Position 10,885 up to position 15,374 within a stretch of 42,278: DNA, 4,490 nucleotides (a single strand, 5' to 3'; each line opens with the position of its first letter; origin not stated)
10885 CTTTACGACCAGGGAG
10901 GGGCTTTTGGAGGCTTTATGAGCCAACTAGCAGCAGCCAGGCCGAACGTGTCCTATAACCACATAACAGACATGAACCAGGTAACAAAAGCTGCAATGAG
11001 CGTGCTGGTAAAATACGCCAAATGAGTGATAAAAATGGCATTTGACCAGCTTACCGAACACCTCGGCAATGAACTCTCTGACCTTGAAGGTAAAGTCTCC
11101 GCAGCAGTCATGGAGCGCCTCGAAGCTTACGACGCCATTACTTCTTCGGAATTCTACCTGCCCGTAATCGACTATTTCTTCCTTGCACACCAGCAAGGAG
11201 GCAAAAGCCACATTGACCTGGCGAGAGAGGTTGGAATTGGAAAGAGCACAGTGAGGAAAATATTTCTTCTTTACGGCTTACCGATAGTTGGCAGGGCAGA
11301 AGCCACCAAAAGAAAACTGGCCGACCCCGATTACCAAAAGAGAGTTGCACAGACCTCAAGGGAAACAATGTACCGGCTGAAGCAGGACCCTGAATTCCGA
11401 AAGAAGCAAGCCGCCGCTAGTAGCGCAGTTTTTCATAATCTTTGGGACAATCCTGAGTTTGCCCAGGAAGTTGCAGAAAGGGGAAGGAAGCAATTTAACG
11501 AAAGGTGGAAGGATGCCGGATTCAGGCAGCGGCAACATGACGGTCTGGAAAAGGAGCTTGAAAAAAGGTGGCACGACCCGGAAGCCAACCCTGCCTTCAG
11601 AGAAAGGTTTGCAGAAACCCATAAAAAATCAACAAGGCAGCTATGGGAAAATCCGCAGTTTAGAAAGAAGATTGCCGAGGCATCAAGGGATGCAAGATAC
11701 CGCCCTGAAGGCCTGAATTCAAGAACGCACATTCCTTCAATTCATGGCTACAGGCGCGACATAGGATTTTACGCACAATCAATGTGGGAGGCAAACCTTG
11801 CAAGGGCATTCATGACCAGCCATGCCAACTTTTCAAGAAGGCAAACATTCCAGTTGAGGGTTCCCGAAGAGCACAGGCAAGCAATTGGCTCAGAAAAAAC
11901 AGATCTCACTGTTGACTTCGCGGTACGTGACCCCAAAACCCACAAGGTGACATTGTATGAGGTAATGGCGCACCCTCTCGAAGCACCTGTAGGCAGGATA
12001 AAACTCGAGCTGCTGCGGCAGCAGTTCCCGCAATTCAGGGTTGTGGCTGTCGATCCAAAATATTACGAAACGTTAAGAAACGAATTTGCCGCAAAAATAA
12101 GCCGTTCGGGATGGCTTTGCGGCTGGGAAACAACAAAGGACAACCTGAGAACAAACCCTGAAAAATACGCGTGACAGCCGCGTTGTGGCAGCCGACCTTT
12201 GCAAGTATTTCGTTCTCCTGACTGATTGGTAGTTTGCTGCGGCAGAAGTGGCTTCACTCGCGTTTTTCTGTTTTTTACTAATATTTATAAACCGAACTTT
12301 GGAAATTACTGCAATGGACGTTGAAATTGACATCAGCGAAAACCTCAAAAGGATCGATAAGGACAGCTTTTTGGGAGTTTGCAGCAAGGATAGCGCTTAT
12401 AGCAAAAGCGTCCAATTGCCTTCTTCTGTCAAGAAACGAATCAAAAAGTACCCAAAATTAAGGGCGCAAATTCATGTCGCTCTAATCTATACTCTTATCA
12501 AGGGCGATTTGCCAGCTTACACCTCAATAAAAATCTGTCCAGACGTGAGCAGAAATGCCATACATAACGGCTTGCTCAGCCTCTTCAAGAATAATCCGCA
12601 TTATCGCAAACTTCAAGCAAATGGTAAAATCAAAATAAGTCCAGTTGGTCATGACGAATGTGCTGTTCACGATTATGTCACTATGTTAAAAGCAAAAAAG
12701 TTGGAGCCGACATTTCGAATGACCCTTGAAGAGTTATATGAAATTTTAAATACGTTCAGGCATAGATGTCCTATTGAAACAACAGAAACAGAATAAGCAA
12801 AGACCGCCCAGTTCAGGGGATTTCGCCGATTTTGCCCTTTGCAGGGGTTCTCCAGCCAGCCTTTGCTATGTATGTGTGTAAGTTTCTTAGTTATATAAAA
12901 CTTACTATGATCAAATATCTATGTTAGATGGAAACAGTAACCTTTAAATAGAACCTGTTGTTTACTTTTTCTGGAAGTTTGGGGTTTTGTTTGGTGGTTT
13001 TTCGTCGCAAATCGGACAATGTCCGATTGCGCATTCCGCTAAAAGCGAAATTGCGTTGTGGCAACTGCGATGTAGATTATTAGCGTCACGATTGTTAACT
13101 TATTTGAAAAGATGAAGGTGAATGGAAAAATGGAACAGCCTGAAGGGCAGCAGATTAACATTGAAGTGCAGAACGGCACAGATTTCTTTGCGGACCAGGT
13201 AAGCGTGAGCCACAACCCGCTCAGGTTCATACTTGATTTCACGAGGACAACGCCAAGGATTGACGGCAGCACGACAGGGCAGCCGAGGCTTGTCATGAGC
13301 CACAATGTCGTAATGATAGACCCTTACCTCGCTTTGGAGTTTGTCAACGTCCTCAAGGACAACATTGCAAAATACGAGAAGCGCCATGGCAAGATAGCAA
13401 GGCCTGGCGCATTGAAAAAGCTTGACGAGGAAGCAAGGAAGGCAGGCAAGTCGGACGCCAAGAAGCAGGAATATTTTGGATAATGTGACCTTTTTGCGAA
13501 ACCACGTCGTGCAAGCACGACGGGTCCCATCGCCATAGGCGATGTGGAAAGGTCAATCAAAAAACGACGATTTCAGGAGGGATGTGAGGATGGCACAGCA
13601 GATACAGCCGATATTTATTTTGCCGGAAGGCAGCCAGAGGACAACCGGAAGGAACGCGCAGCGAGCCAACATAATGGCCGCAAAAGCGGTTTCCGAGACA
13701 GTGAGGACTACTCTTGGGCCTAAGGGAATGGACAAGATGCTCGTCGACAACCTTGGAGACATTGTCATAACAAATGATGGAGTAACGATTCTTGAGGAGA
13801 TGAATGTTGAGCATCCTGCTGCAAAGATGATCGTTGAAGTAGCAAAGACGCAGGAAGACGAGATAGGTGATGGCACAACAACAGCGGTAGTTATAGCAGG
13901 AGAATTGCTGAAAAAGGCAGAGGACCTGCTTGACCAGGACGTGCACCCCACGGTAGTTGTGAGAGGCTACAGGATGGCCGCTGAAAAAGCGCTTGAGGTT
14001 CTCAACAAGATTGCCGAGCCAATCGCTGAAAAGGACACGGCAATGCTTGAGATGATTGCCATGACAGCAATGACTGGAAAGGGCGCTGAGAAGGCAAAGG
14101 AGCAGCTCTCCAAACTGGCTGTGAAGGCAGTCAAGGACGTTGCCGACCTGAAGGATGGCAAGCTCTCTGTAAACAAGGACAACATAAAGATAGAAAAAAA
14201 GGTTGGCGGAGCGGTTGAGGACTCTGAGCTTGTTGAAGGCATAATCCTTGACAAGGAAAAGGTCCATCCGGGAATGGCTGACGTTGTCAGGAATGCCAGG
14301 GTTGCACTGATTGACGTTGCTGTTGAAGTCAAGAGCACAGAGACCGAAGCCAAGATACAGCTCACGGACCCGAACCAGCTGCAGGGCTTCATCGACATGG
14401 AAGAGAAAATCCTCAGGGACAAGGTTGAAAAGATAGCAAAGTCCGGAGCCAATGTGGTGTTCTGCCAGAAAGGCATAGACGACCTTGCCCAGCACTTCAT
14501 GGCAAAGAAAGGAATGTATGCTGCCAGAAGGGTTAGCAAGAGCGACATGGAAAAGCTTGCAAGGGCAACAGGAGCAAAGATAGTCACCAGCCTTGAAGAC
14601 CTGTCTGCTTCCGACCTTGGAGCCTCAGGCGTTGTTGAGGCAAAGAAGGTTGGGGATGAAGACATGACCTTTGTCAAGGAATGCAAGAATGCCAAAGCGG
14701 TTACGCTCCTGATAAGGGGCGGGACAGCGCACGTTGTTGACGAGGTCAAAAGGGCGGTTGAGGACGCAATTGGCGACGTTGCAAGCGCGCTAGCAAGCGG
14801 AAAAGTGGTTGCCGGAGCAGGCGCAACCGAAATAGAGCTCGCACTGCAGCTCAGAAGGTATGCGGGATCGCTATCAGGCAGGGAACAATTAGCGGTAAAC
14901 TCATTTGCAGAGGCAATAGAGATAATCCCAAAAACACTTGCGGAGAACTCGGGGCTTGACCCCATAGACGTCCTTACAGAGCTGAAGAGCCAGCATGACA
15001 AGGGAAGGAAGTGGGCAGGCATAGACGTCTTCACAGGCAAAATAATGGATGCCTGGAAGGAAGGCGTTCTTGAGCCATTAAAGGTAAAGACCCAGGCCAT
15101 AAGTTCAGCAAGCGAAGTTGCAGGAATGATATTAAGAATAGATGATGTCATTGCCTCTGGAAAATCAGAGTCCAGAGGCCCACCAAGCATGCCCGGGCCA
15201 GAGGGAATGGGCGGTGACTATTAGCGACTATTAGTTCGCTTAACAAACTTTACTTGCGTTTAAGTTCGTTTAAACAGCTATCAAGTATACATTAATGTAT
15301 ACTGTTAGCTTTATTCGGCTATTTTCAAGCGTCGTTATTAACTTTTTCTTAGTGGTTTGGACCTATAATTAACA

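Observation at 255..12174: Ten-gene co-directional cassette: classic AAA + orphan J-domain + MoxR AAA+ + HExxH/VWA-MIDAS + paralogous unknowns + nuclease-like HTH protein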

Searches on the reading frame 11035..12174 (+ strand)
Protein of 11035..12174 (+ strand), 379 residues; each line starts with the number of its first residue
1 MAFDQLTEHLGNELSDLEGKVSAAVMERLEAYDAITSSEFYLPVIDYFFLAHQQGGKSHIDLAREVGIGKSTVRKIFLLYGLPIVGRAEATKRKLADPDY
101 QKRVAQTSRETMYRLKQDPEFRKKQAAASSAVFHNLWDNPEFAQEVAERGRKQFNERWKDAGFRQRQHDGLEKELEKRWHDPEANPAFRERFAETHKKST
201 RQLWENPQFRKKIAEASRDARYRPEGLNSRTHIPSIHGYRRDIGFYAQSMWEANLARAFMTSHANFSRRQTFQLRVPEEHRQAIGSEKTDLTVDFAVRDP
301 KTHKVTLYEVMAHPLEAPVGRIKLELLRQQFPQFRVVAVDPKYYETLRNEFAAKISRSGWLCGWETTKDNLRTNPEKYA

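Call 4: search_protein_families(library=pfam, proteins=[window:11035-12174:+], max_evalue=0.01)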
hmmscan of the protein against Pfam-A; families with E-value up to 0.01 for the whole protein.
window:11035-12174:+ (379 aa): 2 families
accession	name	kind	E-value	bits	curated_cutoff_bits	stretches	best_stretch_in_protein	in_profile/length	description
PF17898.6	GerD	-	0.00047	20.5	29.5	0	173-219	23-69/114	Spore germination GerD central core domain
PF02796.21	HTH_7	-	0.0041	17.7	23.8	0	52-77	18-42/45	Helix-turn-helix domain of resolvase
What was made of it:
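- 11035..12174 (+): J: weak HTH, six tandem 21-25-aa repeats ([DN]PxF...W; about 11323-11712) and a C-terminal domain of unverified fold. Specific to this lineage. HTH_7 at 17.7 bits, below the cut-off (call 4).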

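Call 9: search_protein_families(library=padloc, proteins=[window:11035-12174:+], max_evalue=0.01)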
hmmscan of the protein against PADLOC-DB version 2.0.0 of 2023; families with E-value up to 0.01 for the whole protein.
window:11035-12174:+ (379 aa): 0 families

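Call 26: search_protein_families(library=pfam, proteins=[window:11035-12174:+], max_evalue=1)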
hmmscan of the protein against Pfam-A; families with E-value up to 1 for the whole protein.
window:11035-12174:+ (379 aa): 4 families
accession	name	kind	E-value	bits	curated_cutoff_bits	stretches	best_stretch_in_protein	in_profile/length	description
PF17898.6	GerD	-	0.00047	20.5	29.5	1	173-219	23-69/114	Spore germination GerD central core domain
PF02796.21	HTH_7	-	0.0041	17.7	23.8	1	52-77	18-42/45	Helix-turn-helix domain of resolvase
PF17830.6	STI1-HOP_DP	-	0.031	14.6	29.1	0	91-123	14-48/55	STI1/HOP, DP domain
PF01381.28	HTH_3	-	0.1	13.1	23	1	54-77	7-30/55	Helix-turn-helix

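Call 48: search_protein_families(library=phrogs, proteins=[window:11035-12174:+], max_evalue=0.01)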
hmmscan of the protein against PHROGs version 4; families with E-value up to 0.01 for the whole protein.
window:11035-12174:+ (379 aa): 1 family
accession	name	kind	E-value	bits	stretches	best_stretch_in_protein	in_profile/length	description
phrog_22215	-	unknown function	0.0045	17.7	0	104-258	90-228/324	-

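Call 49: search_protein_families(library=ncbifam, proteins=[window:11035-12174:+], max_evalue=0.01)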
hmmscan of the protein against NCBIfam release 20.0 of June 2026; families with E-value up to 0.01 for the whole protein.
window:11035-12174:+ (379 aa): 1 family
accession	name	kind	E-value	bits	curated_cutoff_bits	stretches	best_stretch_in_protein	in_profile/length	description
NF040801.1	spore_GerD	equivalog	0.009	15.5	100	0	173-219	82-128/174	spore germination lipoprotein GerD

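Call 67: search_solved_structures(query=window:11035-12174:+, max_evalue=5)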
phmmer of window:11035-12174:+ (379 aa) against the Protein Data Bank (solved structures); distinct sequences matched with E-value up to 5: 0.
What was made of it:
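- On PD-(D/E)xK nuclease (J C-terminus): No Pfam, NCBIfam, PHROG or PDB sequence match (calls 4, 26, 48, 49, 67).
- Checked: The PD-(D/E)xK fold could not be verified (calls 4, 26, 67).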

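Call 71: search_dna_similar(query=window:11035-12174:+, collection=phages, mode=protein, max_evalue=0.001, max_rows=10)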
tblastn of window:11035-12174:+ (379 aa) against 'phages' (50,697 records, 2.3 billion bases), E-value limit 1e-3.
No match.
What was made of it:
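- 11035..12174 (+): No PDB, phage or Pfam match (calls 26, 67, 71).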

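Call 80: find_encoding_contigs(protein=window:11035-12174:+, flank=6000, max_places=8)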
Protein window:11035-12174:+ (379 aa): 7 contigs read that carry it; 6 places shown.
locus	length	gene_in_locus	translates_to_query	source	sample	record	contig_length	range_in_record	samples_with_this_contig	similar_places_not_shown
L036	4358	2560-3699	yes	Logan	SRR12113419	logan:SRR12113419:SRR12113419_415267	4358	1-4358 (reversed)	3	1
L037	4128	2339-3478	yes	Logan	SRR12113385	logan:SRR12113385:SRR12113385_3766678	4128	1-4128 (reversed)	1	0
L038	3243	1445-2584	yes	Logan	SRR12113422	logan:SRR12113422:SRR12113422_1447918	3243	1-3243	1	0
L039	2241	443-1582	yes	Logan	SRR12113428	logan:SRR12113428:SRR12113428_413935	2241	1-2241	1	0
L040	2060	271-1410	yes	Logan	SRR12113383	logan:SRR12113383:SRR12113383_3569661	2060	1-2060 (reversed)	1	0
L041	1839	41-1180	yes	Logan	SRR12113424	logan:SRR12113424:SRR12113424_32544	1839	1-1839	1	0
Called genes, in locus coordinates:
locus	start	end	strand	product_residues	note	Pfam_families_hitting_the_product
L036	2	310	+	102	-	?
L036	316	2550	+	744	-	-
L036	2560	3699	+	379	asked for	-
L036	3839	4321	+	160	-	-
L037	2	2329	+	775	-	?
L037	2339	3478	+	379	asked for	-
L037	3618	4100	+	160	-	-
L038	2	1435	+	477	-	?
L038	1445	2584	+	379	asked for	-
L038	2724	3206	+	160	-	-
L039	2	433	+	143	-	?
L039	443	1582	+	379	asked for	-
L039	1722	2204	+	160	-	-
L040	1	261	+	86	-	?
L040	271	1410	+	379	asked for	-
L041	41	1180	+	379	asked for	-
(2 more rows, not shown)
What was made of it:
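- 11035..12174 (+): Always found between I and K in six Logan contigs of the same organism (call 80).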

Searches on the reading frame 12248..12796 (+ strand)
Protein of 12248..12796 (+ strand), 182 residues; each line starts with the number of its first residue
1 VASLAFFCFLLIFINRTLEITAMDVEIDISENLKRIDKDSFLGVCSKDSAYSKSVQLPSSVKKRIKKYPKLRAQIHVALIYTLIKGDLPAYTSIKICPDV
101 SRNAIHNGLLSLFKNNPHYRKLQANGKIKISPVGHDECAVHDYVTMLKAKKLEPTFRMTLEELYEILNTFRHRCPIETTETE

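Call 4: search_protein_families(library=pfam, proteins=[window:12248-12796:+], max_evalue=0.01)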
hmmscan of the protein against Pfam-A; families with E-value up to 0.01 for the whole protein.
window:12248-12796:+ (182 aa): 0 families

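Call 9: search_protein_families(library=padloc, proteins=[window:12248-12796:+], max_evalue=0.01)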
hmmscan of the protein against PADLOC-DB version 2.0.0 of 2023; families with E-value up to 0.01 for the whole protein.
window:12248-12796:+ (182 aa): 0 families

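Call 48: search_protein_families(library=phrogs, proteins=[window:12248-12796:+], max_evalue=0.01)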
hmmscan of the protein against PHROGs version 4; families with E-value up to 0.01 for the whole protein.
window:12248-12796:+ (182 aa): 0 families

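Call 49: search_protein_families(library=ncbifam, proteins=[window:12248-12796:+], max_evalue=0.01)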
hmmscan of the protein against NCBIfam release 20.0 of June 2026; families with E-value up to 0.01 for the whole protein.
window:12248-12796:+ (182 aa): 0 families

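Call 90: search_protein_families(library=pfam, proteins=[window:12314-12796:+], max_evalue=1)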
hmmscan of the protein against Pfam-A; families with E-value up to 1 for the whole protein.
window:12314-12796:+ (160 aa): 1 family
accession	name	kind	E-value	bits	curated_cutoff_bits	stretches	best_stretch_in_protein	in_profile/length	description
PF20209.3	DUF6570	-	0.13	13.1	24.3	1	43-101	69-126/133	Domain of unknown function (DUF6570)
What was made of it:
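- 12314..12796 (+): K: 160-aa unknown gene 139 nt after J. A neighbour, probably outside the tight run. No family (calls 4, 90).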

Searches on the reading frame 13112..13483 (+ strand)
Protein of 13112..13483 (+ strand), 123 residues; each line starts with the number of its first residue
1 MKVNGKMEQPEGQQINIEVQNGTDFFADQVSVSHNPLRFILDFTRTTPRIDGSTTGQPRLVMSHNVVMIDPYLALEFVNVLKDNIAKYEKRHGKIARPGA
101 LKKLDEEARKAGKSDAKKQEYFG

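Call 8: search_protein_families(library=pfam, proteins=[window:13112-13483:+], max_evalue=0.001)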
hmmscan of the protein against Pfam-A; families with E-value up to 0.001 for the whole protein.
window:13112-13483:+ (123 aa): 1 family
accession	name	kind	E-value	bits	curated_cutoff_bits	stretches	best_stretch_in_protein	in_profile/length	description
PF11950.13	DUF3467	-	8e-11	42.3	25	1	6-96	6-91/92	Protein of unknown function (DUF3467)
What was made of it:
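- Checked: DUF3467 (13112-13483) and the thermosome (13542-15224) lie downstream as stated (call 8).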

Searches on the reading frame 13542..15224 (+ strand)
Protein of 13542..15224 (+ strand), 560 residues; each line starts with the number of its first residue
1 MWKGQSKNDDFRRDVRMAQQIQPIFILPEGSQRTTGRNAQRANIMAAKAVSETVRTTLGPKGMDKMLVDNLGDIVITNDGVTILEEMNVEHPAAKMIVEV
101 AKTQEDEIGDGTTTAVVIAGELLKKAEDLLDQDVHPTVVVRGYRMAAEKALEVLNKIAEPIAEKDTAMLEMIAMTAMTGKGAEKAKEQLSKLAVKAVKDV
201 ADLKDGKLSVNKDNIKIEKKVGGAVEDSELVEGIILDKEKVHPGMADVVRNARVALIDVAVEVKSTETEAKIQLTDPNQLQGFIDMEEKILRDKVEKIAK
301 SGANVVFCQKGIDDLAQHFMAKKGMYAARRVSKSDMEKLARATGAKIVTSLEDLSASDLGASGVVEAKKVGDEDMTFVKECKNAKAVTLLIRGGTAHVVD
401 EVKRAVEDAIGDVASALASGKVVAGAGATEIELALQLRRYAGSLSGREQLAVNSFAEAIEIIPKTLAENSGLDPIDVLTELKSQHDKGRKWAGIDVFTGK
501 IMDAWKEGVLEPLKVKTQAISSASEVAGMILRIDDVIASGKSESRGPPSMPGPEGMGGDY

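Call 8: search_protein_families(library=pfam, proteins=[window:13542-15224:+], max_evalue=0.001)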
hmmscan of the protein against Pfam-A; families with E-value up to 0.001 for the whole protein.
window:13542-15224:+ (560 aa): 1 family
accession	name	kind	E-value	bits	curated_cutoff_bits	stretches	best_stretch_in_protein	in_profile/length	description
PF00118.29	Cpn60_TCP1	-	9e-185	615.5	34.3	1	50-539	1-488/490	TCP-1/cpn60 chaperonin family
